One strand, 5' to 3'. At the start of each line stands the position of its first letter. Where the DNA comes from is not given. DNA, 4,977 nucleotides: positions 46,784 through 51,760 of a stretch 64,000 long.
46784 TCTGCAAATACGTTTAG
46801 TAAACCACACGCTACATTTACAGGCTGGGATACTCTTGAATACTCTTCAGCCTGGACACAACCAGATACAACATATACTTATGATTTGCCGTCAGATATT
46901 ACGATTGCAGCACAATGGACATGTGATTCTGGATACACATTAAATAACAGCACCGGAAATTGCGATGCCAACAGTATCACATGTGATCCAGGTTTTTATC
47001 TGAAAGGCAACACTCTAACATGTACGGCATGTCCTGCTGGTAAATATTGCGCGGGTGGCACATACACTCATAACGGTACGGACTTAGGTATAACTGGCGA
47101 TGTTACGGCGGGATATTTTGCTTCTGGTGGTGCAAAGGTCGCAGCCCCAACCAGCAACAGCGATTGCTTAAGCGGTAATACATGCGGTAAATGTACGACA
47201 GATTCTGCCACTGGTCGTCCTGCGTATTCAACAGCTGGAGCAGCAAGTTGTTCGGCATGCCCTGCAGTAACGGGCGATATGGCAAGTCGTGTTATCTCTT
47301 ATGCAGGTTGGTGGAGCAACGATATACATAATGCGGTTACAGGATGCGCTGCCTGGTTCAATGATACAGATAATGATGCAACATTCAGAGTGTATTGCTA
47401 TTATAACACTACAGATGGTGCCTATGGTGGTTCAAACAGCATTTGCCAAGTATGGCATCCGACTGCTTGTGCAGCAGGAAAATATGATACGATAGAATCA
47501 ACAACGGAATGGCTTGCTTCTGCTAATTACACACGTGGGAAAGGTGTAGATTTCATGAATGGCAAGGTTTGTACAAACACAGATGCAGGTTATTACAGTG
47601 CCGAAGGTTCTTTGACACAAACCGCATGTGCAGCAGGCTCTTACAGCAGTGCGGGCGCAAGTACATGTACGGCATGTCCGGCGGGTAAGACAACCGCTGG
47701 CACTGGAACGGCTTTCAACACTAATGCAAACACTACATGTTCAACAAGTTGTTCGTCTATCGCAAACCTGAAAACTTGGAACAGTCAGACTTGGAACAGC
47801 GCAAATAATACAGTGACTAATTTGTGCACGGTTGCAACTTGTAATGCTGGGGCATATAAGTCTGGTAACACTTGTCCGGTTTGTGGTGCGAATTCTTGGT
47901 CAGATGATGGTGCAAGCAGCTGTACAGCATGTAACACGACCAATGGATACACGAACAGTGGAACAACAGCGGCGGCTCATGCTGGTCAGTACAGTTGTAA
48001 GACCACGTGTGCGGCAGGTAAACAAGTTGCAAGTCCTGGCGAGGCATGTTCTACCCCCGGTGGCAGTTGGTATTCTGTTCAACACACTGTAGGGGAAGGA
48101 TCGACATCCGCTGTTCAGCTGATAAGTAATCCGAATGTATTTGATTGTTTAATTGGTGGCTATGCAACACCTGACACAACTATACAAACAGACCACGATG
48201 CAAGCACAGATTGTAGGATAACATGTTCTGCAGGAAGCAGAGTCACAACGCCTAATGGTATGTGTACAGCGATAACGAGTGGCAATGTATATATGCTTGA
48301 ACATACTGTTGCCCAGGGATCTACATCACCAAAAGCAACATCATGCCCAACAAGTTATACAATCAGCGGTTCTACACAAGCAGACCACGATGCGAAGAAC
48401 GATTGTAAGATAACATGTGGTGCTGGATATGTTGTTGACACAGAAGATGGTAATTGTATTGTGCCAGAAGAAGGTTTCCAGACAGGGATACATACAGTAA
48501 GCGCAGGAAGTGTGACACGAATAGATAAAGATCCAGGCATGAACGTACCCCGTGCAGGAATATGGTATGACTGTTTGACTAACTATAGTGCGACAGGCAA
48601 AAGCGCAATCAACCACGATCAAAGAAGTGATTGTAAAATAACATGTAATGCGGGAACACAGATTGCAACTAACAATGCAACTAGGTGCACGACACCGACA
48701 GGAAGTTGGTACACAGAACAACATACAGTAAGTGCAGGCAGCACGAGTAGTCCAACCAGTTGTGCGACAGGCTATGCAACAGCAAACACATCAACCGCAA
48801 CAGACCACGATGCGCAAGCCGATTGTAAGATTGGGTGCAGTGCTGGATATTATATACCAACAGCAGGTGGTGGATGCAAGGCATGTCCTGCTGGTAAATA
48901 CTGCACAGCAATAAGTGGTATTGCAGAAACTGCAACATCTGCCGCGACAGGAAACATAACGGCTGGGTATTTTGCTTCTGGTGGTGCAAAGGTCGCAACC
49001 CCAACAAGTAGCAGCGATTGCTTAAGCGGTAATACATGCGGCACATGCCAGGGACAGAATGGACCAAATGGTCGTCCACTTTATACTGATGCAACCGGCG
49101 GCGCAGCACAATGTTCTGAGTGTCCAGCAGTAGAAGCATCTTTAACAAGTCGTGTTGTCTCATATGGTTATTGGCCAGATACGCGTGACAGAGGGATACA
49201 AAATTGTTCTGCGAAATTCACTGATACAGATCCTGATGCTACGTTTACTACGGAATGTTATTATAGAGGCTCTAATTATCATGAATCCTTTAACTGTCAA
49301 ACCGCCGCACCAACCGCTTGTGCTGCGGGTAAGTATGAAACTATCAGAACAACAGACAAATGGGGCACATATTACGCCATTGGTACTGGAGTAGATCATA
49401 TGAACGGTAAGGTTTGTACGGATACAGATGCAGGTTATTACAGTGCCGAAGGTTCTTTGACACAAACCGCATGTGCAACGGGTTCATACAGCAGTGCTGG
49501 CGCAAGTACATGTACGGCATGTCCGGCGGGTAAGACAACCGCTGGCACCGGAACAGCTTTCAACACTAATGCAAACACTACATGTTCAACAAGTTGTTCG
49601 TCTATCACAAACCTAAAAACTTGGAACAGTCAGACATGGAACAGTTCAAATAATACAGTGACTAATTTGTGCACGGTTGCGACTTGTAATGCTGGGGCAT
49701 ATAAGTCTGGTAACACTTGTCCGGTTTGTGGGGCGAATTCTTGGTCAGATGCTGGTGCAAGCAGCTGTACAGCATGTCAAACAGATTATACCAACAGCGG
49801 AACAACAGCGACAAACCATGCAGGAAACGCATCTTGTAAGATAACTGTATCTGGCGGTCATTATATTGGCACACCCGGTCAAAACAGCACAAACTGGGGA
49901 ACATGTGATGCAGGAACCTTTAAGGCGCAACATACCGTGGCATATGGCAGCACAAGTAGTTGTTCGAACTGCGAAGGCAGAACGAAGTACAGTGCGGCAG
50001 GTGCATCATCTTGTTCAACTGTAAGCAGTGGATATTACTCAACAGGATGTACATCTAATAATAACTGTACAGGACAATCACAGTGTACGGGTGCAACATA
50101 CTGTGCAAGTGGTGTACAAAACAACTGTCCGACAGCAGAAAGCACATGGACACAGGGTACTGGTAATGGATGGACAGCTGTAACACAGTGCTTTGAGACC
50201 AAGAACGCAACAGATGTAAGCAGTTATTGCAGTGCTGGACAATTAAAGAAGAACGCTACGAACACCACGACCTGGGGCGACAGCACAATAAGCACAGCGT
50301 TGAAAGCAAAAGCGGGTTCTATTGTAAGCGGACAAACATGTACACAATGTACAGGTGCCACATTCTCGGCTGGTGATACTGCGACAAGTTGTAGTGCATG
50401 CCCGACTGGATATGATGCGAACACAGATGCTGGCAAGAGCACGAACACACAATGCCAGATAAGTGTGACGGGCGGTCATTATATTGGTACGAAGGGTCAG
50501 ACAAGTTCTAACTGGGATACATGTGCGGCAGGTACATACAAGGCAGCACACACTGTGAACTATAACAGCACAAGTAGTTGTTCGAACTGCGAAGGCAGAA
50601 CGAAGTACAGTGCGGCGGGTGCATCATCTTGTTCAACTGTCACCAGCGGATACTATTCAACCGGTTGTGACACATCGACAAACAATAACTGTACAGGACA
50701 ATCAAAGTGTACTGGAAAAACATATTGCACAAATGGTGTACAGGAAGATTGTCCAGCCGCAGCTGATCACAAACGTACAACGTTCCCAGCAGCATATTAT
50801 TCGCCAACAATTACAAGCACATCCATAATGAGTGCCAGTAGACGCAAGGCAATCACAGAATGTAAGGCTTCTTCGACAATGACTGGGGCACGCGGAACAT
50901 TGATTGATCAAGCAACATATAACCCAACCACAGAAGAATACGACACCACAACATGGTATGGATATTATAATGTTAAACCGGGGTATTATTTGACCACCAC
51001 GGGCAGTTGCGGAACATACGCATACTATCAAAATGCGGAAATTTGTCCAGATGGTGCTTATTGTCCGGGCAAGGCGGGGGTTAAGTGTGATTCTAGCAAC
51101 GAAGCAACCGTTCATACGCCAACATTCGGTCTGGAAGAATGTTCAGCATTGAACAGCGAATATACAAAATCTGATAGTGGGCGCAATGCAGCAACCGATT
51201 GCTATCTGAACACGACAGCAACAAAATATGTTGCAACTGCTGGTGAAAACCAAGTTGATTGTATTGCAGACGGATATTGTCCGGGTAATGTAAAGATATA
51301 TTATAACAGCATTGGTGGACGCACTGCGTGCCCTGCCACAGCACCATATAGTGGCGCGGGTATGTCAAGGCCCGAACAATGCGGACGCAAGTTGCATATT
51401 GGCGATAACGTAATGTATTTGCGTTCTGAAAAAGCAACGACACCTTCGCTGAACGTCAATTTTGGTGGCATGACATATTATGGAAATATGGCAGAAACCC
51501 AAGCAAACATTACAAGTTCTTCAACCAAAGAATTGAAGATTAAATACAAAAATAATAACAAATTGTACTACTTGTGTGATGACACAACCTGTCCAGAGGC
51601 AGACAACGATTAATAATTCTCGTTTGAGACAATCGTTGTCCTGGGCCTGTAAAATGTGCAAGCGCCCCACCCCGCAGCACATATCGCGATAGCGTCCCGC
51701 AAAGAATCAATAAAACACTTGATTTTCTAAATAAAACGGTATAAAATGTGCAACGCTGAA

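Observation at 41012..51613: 3533-aa secreted mosaic protein combining BspA-type LRRs, Listeria-Bacteroides repeats and eukaryote-like ephrin-receptor-type cysteine repeats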

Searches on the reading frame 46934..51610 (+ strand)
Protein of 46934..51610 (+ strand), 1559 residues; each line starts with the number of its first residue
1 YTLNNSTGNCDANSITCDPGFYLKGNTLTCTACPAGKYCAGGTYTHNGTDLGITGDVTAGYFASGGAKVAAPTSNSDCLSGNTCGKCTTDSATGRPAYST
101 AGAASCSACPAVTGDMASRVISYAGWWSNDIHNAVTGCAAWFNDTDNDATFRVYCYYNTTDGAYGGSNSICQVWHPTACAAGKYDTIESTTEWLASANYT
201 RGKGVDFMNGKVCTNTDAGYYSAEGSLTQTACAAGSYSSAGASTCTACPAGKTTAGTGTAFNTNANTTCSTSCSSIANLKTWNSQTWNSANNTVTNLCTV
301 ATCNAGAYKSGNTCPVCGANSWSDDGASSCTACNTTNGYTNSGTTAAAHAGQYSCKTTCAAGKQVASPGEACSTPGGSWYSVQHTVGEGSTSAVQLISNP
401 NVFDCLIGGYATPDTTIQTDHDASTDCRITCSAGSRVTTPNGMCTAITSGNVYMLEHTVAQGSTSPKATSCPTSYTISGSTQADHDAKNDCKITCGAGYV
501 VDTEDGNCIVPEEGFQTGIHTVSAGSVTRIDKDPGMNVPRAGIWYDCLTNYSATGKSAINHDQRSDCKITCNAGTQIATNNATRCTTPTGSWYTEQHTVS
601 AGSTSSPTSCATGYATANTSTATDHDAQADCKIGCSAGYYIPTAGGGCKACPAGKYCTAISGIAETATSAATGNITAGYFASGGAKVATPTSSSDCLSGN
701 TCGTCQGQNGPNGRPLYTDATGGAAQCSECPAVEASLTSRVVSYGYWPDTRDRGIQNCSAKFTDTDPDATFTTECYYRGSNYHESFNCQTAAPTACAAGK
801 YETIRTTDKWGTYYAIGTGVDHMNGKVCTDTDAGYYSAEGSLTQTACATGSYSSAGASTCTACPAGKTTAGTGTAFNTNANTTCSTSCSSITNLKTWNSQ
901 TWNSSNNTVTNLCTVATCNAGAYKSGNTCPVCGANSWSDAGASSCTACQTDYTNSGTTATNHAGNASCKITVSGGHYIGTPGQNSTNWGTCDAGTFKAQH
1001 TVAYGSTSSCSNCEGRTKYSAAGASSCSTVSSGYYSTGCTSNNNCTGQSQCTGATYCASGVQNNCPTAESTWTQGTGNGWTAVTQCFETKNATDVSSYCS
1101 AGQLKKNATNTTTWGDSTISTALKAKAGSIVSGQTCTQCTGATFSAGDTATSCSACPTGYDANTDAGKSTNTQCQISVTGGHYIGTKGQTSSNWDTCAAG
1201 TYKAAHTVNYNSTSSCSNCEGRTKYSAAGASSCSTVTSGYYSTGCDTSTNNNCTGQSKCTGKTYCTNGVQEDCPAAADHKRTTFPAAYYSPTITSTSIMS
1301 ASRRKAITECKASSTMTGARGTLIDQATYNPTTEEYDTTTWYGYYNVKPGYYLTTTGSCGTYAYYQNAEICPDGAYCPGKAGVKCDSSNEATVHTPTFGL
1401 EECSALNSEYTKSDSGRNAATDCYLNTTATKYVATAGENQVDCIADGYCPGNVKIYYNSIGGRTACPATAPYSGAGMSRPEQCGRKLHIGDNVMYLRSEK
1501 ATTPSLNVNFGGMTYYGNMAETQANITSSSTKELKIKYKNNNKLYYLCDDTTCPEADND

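Call 44: search_solved_structures(query=window:46934-51610:+, max_evalue=1)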
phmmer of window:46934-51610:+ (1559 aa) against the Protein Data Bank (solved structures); distinct sequences matched with E-value up to 1: 0.

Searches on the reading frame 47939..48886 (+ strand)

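Call 26: search_protein_families(library=pfam, proteins=[window:47939-48886:+], max_evalue=10)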
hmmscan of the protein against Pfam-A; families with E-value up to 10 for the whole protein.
window:47939-48886:+ (316 aa): 2 families
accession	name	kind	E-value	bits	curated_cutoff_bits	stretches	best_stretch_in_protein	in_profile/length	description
PF24155.1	DUF7406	-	0.22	11.9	28.4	1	238-260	11-33/52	Domain of unknown function (DUF7406)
PF06752.17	E_Pc_C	-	7.3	6.9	25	1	169-283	81-191/231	Enhancer of Polycomb C-terminus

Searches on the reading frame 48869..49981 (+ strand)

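Call 26: search_protein_families(library=pfam, proteins=[window:48869-49981:+], max_evalue=10)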
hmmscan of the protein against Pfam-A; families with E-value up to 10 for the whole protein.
window:48869-49981:+ (371 aa): 2 families
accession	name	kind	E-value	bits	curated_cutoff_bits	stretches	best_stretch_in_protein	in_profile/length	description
PF07699.19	Ephrin_rec_like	-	0.00045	20.4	23.1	1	189-229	1-42/48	Tyrosine-protein kinase ephrin type A/B receptor-like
PF23091.2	TNFR_ELAPOR1_6th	-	0.0058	17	33.2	2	273-304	2-33/41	ELAPOR1-like, TNF receptor-like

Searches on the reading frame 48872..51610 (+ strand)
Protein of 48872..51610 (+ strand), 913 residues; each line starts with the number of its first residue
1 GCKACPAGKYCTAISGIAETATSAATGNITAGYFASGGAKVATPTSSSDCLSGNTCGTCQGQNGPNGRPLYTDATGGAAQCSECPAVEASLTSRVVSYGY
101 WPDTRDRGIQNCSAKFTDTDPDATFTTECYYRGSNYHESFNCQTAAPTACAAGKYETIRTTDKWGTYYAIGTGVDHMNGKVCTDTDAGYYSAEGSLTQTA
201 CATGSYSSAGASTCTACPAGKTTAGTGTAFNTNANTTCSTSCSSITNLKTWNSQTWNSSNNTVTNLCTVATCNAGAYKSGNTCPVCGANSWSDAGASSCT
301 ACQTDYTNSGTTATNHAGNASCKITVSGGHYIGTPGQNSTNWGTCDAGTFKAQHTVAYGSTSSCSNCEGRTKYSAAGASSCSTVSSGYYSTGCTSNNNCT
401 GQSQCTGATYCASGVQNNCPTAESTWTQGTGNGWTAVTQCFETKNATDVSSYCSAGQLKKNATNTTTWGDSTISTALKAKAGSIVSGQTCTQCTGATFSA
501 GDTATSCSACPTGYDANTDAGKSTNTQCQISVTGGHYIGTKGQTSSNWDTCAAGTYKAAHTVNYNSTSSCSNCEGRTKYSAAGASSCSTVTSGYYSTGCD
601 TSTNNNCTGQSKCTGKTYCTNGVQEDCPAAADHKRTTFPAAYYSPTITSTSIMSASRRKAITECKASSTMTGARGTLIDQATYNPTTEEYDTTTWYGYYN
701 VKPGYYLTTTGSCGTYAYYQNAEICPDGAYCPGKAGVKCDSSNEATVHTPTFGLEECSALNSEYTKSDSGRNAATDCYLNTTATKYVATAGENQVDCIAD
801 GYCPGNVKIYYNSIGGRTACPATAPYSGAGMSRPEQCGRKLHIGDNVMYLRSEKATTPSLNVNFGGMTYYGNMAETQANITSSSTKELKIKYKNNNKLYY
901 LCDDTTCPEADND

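Call 18: find_homologous_proteins(query=window:48872-51610:+, max_evalue=0.00001)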
Query window:48872-51610:+ (913 aa): 271 proteins with E <= 0.00001 among 8000 candidates; the best 120 are listed.
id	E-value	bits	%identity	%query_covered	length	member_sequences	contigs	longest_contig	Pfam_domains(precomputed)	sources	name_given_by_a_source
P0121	7.9e-224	764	52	40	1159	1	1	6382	-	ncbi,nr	ncbi:MAG: hypothetical protein J6W79_01150, partial [Alphaproteobacteria bacterium]|nr:hypothetical 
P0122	1.7e-214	733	40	50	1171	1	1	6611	-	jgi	jgi:hypothetical protein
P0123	7.0e-213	728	38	59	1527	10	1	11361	PF09479.17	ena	-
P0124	2.7e-173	597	34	46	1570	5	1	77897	-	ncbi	-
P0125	2.1e-171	591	42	43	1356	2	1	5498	-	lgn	-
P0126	9.8e-169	582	48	35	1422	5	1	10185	-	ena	-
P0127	2.4e-164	567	40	54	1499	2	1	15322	-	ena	-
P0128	6.0e-158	546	59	40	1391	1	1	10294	PF09479.17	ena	-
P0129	5.3e-156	540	42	59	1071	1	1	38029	-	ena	-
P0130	6.1e-152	526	50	31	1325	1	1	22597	-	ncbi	-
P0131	6.0e-149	516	35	46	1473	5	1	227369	-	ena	-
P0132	1.8e-147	511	37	48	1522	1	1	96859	-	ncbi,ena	-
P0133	2.8e-144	501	40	53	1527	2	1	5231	-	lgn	-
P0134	7.5e-144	499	40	54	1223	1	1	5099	-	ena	-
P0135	1.1e-143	499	49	36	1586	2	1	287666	PF09479.17,PF07699.20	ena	-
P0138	9.4e-138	479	60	10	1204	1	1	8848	PF07699.20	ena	-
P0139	1.4e-133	465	49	36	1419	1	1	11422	PF09479.17,PF07699.20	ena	-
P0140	7.8e-126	440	37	52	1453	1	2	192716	PF07699.20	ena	-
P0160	5.1e-116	407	36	47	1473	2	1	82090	PF07699.20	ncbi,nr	ncbi:MAG: hypothetical protein J6Y49_01915, partial [Alphaproteobacteria bacterium]|nr:hypothetical 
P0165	4.4e-111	391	55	30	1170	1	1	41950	PF09479.17,PF07699.20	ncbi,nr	ncbi:MAG: InlB B-repeat-containing protein, partial [Alphaproteobacteria bacterium]|nr:InlB B-repeat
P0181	4.2e-101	358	55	21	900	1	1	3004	PF07699.20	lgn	-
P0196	7.4e-95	337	47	28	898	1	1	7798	PF07699.20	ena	-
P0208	6.7e-88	314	33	44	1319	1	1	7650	PF09479.17,PF07699.20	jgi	-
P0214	3.1e-84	302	61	23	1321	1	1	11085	PF09479.17,PF07699.20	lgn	-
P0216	4.6e-84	301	48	25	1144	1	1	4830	PF23091.3,PF07699.20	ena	-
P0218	1.5e-83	300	59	25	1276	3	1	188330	PF09479.17,PF07699.20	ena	-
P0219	1.8e-83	300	62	26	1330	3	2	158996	PF09479.17,PF07699.20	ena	-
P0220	2.1e-83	299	50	23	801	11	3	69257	PF07699.20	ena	-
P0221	3.1e-83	299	39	37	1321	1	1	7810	PF09479.17,PF07699.20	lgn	-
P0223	7.3e-83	297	35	61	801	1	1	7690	PF07699.20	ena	-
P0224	3.8e-82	295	55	25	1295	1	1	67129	PF09479.17,PF07699.20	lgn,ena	-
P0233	3.7e-79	285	56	23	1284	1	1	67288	PF09479.17,PF07699.20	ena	-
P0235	6.2e-79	285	47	31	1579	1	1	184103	PF09479.17,PF07699.20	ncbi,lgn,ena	-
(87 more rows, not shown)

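Call 73: predict_structure(alignment_id=A2)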
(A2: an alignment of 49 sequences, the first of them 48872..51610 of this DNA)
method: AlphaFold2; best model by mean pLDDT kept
length: 913 residues; sequences in the alignment: 49
mean_pLDDT: 69.4   pTM: 0.41
mean pLDDT of the five models: 69.4, 68.5, 68.1, 65.7, 64.9
residues with pLDDT >= 90: 180; 70-90: 393; 50-70: 105; < 50: 235
segments of 3 or more residues with pLDDT < 50: 1-149, 158-180, 217-228, 233-238, 246-268, 798-800, 824-830, 881-885, 911-913
pLDDT, mean of each block of 10 residues (from residue 1): 34 30 28 29 27 30 41 37 33 24 26 25 26 25 34 55 25 29 67 68 63 56 38 47 45 31 40 70 74 77 78 67 87 82 88 87 87 88 89 84 90 90 88 90 84 88 88 85 88 89 88 80 87 90 84 88 90 84 85 84 78 89 91 92 93 91 95 94 96 93 92 85 94 88 72 91 89 90 76 68 65 64 46 64 74 82 83 74 54 85 65 34
secondary structure, 60 per line:
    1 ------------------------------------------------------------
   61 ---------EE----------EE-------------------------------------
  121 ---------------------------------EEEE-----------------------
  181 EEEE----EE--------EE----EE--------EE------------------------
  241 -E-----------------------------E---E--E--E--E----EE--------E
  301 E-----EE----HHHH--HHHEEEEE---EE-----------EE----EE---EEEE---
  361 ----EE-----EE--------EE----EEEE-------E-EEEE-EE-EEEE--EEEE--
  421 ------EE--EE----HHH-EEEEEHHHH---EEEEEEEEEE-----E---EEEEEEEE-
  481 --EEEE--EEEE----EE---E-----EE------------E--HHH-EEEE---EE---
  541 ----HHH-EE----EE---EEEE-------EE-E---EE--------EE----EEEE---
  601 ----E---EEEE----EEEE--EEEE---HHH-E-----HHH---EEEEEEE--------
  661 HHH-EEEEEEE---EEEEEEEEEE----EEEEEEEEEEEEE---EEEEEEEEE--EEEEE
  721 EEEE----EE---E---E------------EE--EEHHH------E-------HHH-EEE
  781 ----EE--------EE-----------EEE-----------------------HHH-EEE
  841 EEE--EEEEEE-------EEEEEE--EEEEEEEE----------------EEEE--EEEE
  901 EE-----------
elements in order (helices of 4 or more, strands of 3 or more residues): E154-157 E181-184 H313-316 E322-326 E354-357 E388-391 E401-404 E409-412 E415-418 E441-445 H446-449 E453-462 E472-479 E483-486 E489-492 E529-532 E560-563 E594-597 E609-612 E617-620 E623-626 E646-652 E665-671 E675-684 E689-701 E705-713 E716-724 E778-780 E808-810 E838-843 E846-851 E859-864 E867-874 E891-894 E897-902
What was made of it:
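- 50792..51049 (+): CT1: predicted beta-sandwich (aa ~3261-3346). AlphaFold2 strands E646-724 of the model, pLDDT above 90 (call 73).
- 51332..51610 (+): CT2: conserved C-terminal domain of ~90 aa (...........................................). Six beta-strands are predicted, pLDDT 65-85 (call 73).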

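Call 75: search_protein_families(library=pfam, proteins=[P0138, P0165, P0181, P0196, P0220, P0223, P0216, P0140], max_evalue=0.01)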
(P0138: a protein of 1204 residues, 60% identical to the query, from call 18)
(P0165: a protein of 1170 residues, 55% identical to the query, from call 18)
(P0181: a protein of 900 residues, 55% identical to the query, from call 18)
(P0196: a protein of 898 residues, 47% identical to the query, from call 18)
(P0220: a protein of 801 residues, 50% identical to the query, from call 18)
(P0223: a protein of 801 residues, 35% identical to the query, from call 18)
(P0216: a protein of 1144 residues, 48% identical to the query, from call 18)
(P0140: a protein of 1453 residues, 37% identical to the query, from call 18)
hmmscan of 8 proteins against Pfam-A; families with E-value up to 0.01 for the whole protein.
P0138 (1204 aa): 1 family
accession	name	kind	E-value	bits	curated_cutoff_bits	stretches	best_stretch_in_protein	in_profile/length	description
PF07699.19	Ephrin_rec_like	-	8.5e-08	32.3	23.1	2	631-662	6-37/48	Tyrosine-protein kinase ephrin type A/B receptor-like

P0165 (1170 aa): 2 families
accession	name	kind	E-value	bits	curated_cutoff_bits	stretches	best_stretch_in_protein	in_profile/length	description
PF07699.19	Ephrin_rec_like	-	1.4e-11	44.4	23.1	3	269-315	1-46/48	Tyrosine-protein kinase ephrin type A/B receptor-like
PF09479.16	Flg_new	-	2.4e-06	28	27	1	193-262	1-64/65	Listeria-Bacteroides repeat domain (List_Bact_rpt)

P0181 (900 aa): 3 families
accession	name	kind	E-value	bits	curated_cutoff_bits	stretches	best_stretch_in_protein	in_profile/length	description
PF07699.19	Ephrin_rec_like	-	1.7e-05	25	23.1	2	622-665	9-48/48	Tyrosine-protein kinase ephrin type A/B receptor-like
PF10080.14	FtrD-like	-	0.0017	18.9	26.3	0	379-443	4-62/101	Membrane iron-sulfur containing protein FtrD-like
PF23091.2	TNFR_ELAPOR1_6th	-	0.0043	17.4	33.2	1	502-540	4-37/41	ELAPOR1-like, TNF receptor-like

P0196 (898 aa): 2 families
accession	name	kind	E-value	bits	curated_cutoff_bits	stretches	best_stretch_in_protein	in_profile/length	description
PF07699.19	Ephrin_rec_like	-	1.6e-05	25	23.1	2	620-663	9-48/48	Tyrosine-protein kinase ephrin type A/B receptor-like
PF23091.2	TNFR_ELAPOR1_6th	-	0.0078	16.6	33.2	1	510-538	11-37/41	ELAPOR1-like, TNF receptor-like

P0220 (801 aa): 2 families
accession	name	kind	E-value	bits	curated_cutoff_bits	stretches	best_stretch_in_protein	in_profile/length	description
PF07699.19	Ephrin_rec_like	-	9.3e-06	25.8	23.1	2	522-566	8-48/48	Tyrosine-protein kinase ephrin type A/B receptor-like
PF23091.2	TNFR_ELAPOR1_6th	-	0.0021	18.4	33.2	1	403-441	4-37/41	ELAPOR1-like, TNF receptor-like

P0223 (801 aa): 2 families
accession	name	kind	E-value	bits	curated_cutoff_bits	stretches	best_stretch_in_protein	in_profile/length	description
PF07699.19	Ephrin_rec_like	-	9.3e-06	25.8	23.1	2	522-566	8-48/48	Tyrosine-protein kinase ephrin type A/B receptor-like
PF23091.2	TNFR_ELAPOR1_6th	-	0.0029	17.9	33.2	1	403-441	4-37/41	ELAPOR1-like, TNF receptor-like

P0216 (1144 aa): 2 families
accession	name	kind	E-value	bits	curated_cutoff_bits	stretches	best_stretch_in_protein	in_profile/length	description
PF23091.2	TNFR_ELAPOR1_6th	-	2.6e-07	30.9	33.2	0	283-321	1-33/41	ELAPOR1-like, TNF receptor-like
PF07699.19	Ephrin_rec_like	-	8.6e-06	25.9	23.1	1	297-328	8-38/48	Tyrosine-protein kinase ephrin type A/B receptor-like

P0140 (1453 aa): 1 family
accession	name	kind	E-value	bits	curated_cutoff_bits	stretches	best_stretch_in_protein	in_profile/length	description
PF07699.19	Ephrin_rec_like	-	4.7e-06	26.7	23.1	2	269-300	13-44/48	Tyrosine-protein kinase ephrin type A/B receptor-like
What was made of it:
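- On Ephrin_rec_like (PF07699): Eight homologues score 25-44 bits (call 75), so the relationship holds at family level only.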
